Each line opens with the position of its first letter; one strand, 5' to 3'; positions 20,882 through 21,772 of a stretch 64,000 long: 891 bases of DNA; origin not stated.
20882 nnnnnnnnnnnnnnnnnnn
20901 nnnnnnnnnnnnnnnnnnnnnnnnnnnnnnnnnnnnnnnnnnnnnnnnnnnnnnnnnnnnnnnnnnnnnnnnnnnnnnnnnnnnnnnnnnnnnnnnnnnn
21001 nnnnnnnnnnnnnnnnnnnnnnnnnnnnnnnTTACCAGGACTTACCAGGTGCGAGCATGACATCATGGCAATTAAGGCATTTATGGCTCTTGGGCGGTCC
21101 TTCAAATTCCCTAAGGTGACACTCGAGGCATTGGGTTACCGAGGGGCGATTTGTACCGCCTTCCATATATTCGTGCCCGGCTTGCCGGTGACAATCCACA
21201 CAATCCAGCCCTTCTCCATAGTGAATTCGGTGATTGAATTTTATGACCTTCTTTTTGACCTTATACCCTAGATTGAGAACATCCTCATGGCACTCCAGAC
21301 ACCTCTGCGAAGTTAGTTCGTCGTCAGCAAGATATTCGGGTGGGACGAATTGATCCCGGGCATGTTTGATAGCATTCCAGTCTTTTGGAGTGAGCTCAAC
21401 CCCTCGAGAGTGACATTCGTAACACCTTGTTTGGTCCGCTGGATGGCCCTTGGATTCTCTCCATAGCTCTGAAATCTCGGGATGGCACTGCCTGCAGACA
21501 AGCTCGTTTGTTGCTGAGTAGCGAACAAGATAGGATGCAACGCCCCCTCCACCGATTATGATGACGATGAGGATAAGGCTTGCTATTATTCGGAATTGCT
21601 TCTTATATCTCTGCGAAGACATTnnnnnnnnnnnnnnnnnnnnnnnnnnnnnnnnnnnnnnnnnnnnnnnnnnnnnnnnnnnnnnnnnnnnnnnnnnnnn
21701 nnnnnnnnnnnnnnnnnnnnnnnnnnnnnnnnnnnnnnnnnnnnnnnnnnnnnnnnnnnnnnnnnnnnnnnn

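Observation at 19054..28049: Composite respiratory locus: Psr/Nrf-type molybdoenzyme module joined to a DsrMK/Hmc-type transmembrane module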

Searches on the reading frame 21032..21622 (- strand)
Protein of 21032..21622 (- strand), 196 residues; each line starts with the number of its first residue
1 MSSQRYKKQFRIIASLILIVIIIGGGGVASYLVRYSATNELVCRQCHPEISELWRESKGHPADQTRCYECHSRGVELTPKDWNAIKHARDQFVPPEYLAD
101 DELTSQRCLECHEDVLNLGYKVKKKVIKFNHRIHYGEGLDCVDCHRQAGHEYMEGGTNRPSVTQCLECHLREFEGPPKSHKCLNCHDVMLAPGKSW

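Call 4: search_protein_families(library=pfam, proteins=[window:21032-21622:-], max_evalue=0.01)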
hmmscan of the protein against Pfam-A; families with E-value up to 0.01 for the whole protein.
window:21032-21622:- (196 aa): 8 families
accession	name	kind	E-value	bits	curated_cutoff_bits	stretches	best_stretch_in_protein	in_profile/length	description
PF14522.11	Cytochrome_C7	-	9.5e-10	38.6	24.8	2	128-187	2-67/67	Cytochrome c7 and related cytochrome c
PF14537.11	Cytochrom_c3_2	-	2.8e-09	37.8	25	1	60-169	2-78/79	Cytochrome c3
PF09699.15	Paired_CXXCH_1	-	3.4e-07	30.3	20.6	0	137-169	6-36/41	Doubled CXXCH motif (Paired_CXXCH_1)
PF03264.19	Cytochrom_NNT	-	3.7e-06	27.2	24.1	1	87-153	107-172/174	NapC/NirT cytochrome c family, N-terminal region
PF22113.1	Mtrc-MtrF_II-IV_dom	-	0.00097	19.1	30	1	57-148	74-166/176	Outer membrane cytochrome MtrC/MtrF-like, domains II/IV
PF22678.1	Cytochrom_c_NrfB-like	-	0.0044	17.9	27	1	67-168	1-89/89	Cytochrome c-type protein NrfB-like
PF13435.11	Cytochrome_C554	-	0.0047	18.3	20.8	0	67-145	2-83/84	Cytochrome c554 and c-prime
PF14843.11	GF_recep_IV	-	0.0096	16.1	29.5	0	38-72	46-80/132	Growth factor receptor domain IV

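Call 5: search_protein_families(library=ncbifam, proteins=[window:21032-21622:-], max_evalue=0.01)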
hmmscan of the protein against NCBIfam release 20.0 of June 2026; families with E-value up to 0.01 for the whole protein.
window:21032-21622:- (196 aa): 9 families
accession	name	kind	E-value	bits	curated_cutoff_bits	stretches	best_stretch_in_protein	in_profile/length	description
TIGR03153.1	cytochr_NrfH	equivalog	3.2e-07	30.5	134.2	2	102-150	99-138/138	cytochrome c nitrite reductase small subunit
NF040968.1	FeS_ExtO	equivalog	1e-06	27.9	200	1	37-146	35-138/416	selenite/tellurite reduction operon b-type cytochrome iron-sulfur cluster-binding subunit ExtO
NF040967.1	cytc_ExtN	equivalog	1.1e-06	27.8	200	1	37-147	35-139/415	selenite/tellurite reduction operon c-type cytochrome ExtN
NF041028.1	decahem_GSU2203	exception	1.5e-05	24.4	325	1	39-187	100-230/317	GSU2203 family decaheme c-type cytochrome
TIGR03508.1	decahem_SO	subfamily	4e-05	23.2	192.2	1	38-187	68-197/258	DmsE family decaheme c-type cytochrome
NF041781.1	mnquin_red_QrcA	equivalog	7.5e-05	22.4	180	1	119-172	23-74/174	menaquinone reductase multiheme cytochrome c subunit QrcA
TIGR04257.1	nanowire_3heme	domain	0.0019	18.3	40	0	123-186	9-74/75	c(7)-type cytochrome triheme domain-containing protein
TIGR02161.1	napC_nirT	subfamily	0.0064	16.4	310.6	1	103-152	133-181/185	periplasmic nitrate (or nitrite) reductase c-type cytochrome, NapC/NirT family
NF040943.1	cytoc3_ExtM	equivalog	0.0087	14.4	800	0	124-182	251-311/599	selenite/tellurite reduction operon c-type cytochrome ExtM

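Call 79: search_solved_structures(query=window:21032-21622:-, max_evalue=1)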
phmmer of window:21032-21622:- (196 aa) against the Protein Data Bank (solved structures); distinct sequences matched with E-value up to 1: 18.
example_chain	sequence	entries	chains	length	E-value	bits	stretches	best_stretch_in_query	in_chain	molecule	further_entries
6lod_A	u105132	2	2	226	4.5e-08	36.1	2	125-171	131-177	MULTIHEME_CYTC domain-containing protein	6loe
8k9e_A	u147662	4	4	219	4.9e-07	32.8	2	126-170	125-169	Cytochrome c7-like domain-containing protein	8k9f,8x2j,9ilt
6f0k_A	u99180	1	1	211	3.2e-05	26.8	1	128-178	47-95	Cytochrome c family protein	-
3sj1_X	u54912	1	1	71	0.026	17.3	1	120-186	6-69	CYTOCHROME C7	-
2n91_A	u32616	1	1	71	0.038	16.8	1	119-186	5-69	Cytochrome C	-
3sj4_X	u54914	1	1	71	0.043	16.6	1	120-186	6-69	CYTOCHROME C7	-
3sj0_X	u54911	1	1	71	0.047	16.5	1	120-186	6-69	CYTOCHROME C7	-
3sel_X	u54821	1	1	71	0.055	16.3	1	120-186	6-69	CYTOCHROME C7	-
4hb8_A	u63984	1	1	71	0.07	15.9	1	120-186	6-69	PpcA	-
4hb6_A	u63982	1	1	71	0.076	15.8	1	120-186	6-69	PpcA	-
1os6_A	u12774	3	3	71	0.08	15.7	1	120-186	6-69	PpcA | Cytochrome c3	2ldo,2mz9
1i77_A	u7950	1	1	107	0.11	15.3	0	118-149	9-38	CYTOCHROME C3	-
3h4n_A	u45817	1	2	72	0.16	14.8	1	122-186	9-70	Cytochrome c7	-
4haj_A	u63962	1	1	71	0.17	14.7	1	121-186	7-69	PpcA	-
4hbf_A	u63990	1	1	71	0.24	14.2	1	120-186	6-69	PpcA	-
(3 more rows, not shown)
